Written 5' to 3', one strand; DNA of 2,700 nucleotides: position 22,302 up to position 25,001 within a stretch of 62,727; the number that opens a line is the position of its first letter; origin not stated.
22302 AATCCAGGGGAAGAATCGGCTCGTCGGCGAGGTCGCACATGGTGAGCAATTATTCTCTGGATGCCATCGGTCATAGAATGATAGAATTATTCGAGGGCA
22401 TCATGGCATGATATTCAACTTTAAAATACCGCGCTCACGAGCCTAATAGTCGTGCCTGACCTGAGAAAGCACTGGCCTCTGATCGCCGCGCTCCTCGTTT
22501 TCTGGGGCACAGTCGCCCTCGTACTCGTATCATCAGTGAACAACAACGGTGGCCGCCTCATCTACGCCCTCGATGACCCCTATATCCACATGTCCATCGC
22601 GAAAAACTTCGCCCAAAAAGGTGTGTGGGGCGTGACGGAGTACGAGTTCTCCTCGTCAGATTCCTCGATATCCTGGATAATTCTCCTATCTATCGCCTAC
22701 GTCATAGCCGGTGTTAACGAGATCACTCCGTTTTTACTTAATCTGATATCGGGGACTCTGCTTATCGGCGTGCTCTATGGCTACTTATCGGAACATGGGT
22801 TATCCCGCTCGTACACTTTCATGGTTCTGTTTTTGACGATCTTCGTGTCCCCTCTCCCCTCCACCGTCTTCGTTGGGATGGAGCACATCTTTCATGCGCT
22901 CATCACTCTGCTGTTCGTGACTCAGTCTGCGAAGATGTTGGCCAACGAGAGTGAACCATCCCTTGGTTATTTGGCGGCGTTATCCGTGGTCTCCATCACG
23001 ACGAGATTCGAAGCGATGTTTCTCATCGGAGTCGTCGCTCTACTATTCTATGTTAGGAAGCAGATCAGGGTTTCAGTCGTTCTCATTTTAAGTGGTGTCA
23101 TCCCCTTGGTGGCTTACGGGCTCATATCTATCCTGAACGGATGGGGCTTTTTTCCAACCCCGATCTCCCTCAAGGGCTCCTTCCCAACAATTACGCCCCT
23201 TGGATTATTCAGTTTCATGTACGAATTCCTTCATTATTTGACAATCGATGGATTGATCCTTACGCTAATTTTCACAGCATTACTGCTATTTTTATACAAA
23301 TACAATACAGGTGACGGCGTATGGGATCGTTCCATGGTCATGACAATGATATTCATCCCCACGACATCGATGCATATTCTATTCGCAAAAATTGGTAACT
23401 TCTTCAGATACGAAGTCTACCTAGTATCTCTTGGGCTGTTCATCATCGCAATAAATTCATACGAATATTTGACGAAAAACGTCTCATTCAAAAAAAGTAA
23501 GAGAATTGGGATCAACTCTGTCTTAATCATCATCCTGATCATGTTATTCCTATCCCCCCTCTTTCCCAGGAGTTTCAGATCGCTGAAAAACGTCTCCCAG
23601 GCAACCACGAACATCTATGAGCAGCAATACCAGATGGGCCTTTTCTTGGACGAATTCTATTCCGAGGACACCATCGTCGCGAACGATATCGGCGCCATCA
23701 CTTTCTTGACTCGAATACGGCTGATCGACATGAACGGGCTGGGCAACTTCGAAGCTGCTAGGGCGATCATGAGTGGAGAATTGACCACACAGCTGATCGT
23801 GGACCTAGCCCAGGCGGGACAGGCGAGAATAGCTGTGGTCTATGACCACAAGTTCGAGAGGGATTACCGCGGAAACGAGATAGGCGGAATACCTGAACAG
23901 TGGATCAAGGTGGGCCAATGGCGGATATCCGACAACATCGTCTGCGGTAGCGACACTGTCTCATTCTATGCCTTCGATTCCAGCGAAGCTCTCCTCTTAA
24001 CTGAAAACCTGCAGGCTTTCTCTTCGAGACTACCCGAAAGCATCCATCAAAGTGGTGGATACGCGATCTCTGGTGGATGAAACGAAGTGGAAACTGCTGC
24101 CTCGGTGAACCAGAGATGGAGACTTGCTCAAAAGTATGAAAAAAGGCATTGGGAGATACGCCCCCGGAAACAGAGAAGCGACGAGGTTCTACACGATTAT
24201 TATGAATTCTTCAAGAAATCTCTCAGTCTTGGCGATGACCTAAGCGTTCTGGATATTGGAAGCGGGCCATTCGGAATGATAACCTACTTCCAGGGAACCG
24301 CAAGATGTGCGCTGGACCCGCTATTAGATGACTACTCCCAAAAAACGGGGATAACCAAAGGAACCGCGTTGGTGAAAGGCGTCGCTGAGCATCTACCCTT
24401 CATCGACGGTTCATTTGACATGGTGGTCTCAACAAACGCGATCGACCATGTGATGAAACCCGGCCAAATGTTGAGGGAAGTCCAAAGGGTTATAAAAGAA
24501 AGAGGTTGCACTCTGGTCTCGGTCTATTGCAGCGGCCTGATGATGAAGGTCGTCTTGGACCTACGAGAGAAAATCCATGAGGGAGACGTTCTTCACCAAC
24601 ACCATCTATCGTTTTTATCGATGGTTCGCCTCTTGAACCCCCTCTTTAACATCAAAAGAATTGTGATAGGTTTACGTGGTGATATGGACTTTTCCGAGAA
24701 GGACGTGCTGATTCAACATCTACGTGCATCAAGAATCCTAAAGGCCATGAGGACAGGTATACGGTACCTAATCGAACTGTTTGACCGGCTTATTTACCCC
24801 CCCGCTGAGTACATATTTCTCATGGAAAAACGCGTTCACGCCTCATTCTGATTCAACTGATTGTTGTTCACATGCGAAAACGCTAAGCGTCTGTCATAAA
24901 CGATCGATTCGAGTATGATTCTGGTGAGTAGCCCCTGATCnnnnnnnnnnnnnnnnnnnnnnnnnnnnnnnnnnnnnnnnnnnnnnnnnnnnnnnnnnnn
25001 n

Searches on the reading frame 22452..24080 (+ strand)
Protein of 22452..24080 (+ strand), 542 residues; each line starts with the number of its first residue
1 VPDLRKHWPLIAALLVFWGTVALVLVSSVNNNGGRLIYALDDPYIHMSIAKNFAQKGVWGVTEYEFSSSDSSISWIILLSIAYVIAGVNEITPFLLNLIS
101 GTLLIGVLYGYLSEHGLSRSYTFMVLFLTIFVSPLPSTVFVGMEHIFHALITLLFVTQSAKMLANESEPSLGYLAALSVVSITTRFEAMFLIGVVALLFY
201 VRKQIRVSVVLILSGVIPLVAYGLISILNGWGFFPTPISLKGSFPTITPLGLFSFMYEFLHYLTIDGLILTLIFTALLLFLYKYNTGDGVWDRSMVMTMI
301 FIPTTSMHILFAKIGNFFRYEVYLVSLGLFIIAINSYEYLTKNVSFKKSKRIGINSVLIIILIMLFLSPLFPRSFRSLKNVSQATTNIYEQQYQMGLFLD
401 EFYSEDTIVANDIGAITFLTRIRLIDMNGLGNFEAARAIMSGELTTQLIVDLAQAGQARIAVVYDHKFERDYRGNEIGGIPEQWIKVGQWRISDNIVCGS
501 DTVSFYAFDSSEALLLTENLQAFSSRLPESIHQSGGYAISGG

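Call 3: search_protein_families(library=pfam, proteins=[window:22452-24080:+], max_evalue=1)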
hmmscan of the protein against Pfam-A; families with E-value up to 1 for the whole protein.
window:22452-24080:+ (542 aa): 0 families

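Call 4: search_protein_families(library=ncbifam, proteins=[window:22452-24080:+], max_evalue=1)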
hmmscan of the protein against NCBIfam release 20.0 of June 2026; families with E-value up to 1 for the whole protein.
window:22452-24080:+ (542 aa): 1 family
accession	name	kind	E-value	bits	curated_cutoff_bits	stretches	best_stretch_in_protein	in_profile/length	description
NF047440.1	LA3751_2_3_fam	subfamily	2.1e-05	23.6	200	1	75-229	85-240/460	LA_3751/LA_3752 family putative glycosyltransferase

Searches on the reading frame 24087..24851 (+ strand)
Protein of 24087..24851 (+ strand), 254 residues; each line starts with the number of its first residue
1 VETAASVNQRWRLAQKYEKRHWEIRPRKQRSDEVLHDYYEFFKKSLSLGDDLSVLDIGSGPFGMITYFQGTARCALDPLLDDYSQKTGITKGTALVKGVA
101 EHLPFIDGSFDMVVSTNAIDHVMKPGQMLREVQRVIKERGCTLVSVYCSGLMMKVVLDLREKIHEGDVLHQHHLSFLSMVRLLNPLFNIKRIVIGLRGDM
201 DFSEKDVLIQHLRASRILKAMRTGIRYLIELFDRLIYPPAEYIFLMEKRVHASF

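Call 3: search_protein_families(library=pfam, proteins=[window:24087-24851:+], max_evalue=1)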
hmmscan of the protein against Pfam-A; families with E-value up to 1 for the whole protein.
window:24087-24851:+ (254 aa): 9 families
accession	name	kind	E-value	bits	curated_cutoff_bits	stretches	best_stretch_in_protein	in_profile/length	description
PF08241.18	Methyltransf_11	-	7.9e-12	46.1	21.2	1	55-141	1-92/95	Methyltransferase domain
PF13847.12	Methyltransf_31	-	2e-07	31.2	27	1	88-151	52-114/145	Methyltransferase domain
PF13649.12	Methyltransf_25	-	4e-07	31.1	27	1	92-140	47-97/97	Methyltransferase domain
PF13489.12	Methyltransf_23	-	0.00016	21.9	27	1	40-166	15-132/164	Methyltransferase domain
PF01209.24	Ubie_methyltran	-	0.00019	21.3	20.1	1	93-148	100-154/233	ubiE/COQ5 methyltransferase family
PF08242.18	Methyltransf_12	-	0.0017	19.5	30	1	104-141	63-97/98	Methyltransferase domain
PF07021.18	MetW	-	0.0017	18.4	21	1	53-138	16-104/193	Methionine biosynthesis protein MetW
PF18213.6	SUB1_ProdP9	-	0.084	13.1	25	1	165-212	17-64/80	SUB1 protease Prodomain ProdP9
PF21575.2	DsbA_N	-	0.14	12.5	27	1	82-114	13-45/61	DsbA, N-terminal domain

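Call 4: search_protein_families(library=ncbifam, proteins=[window:24087-24851:+], max_evalue=1)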
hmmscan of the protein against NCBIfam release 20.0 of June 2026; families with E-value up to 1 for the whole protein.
window:24087-24851:+ (254 aa): 25 families
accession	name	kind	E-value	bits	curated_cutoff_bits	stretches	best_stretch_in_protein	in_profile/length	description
TIGR02072.1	BioC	equivalog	5.4e-10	39.5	184.95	1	50-213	34-196/244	malonyl-ACP O-methyltransferase BioC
NF045667.1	MTase_DVU1556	equivalog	1e-09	38.2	155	1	50-145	22-120/213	DVU_1556 family methyltransferase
NF045823.1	PthPhpthDimycoMt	equivalog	1.1e-07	31.3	300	1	83-143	105-165/256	phthiotriol/phenolphthiotriol dimycocerosates methyltransferase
NF004452.0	PRK05785.1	equivalog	5e-07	29.4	207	1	50-138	51-139/228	hypothetical protein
NF045825.1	FAmtase_mtf2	equivalog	6.5e-07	28.8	400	1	81-143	95-157/248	fatty-acid O-methyltransferase Mtf2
NF041675.1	sarc_dimgly_tmase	equivalog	1.1e-06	28.9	550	1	44-141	60-166/278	sarcosine/dimethylglycine N-methyltransferase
NF041537.1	ArsM_AhpD_UU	exception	1.7e-06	27.1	510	1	94-145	130-181/345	arsenite methyltransferase/AhpD domain selenoprotein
NF001242.0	PRK00216.1-3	equivalog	7.9e-06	25.5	351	1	84-144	115-175/258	bifunctional demethylmenaquinone methyltransferase/2-methoxy-6-polyprenyl-1,4-benzoquinol methylase UbiE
NF047649.1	MTase_UXPK_star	exception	1.2e-05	24.5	460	1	97-145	134-182/283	methyltransferase/UXPK-star double selenoprotein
TIGR01934.1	MenG_MenH_UbiE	subfamily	1.5e-05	24.4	158.35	1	91-144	88-141/223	ubiquinone/menaquinone biosynthesis methyltransferase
NF001240.0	PRK00216.1-1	equivalog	2.3e-05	23.6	378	1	85-148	109-172/251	bifunctional demethylmenaquinone methyltransferase/2-methoxy-6-polyprenyl-1,4-benzoquinol methylase UbiE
NF001241.0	PRK00216.1-2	equivalog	3.1e-05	23.7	327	1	91-148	94-151/231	demethylmenaquinone methyltransferase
NF052510.1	methyltran_MpqE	exception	4.2e-05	23.1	335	1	86-142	93-149/234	methyl-plastoquinone biosynthesis methyltransferase MpqE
NF040539.1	AST_met_ArsM_2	exception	8.5e-05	22.5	240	1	90-143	109-162/262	putative arsinothricin biosynthesis methyltransferase ArsM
TIGR02081.1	metW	equivalog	9.1e-05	22.1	189.5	1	52-138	15-104/194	methionine biosynthesis protein MetW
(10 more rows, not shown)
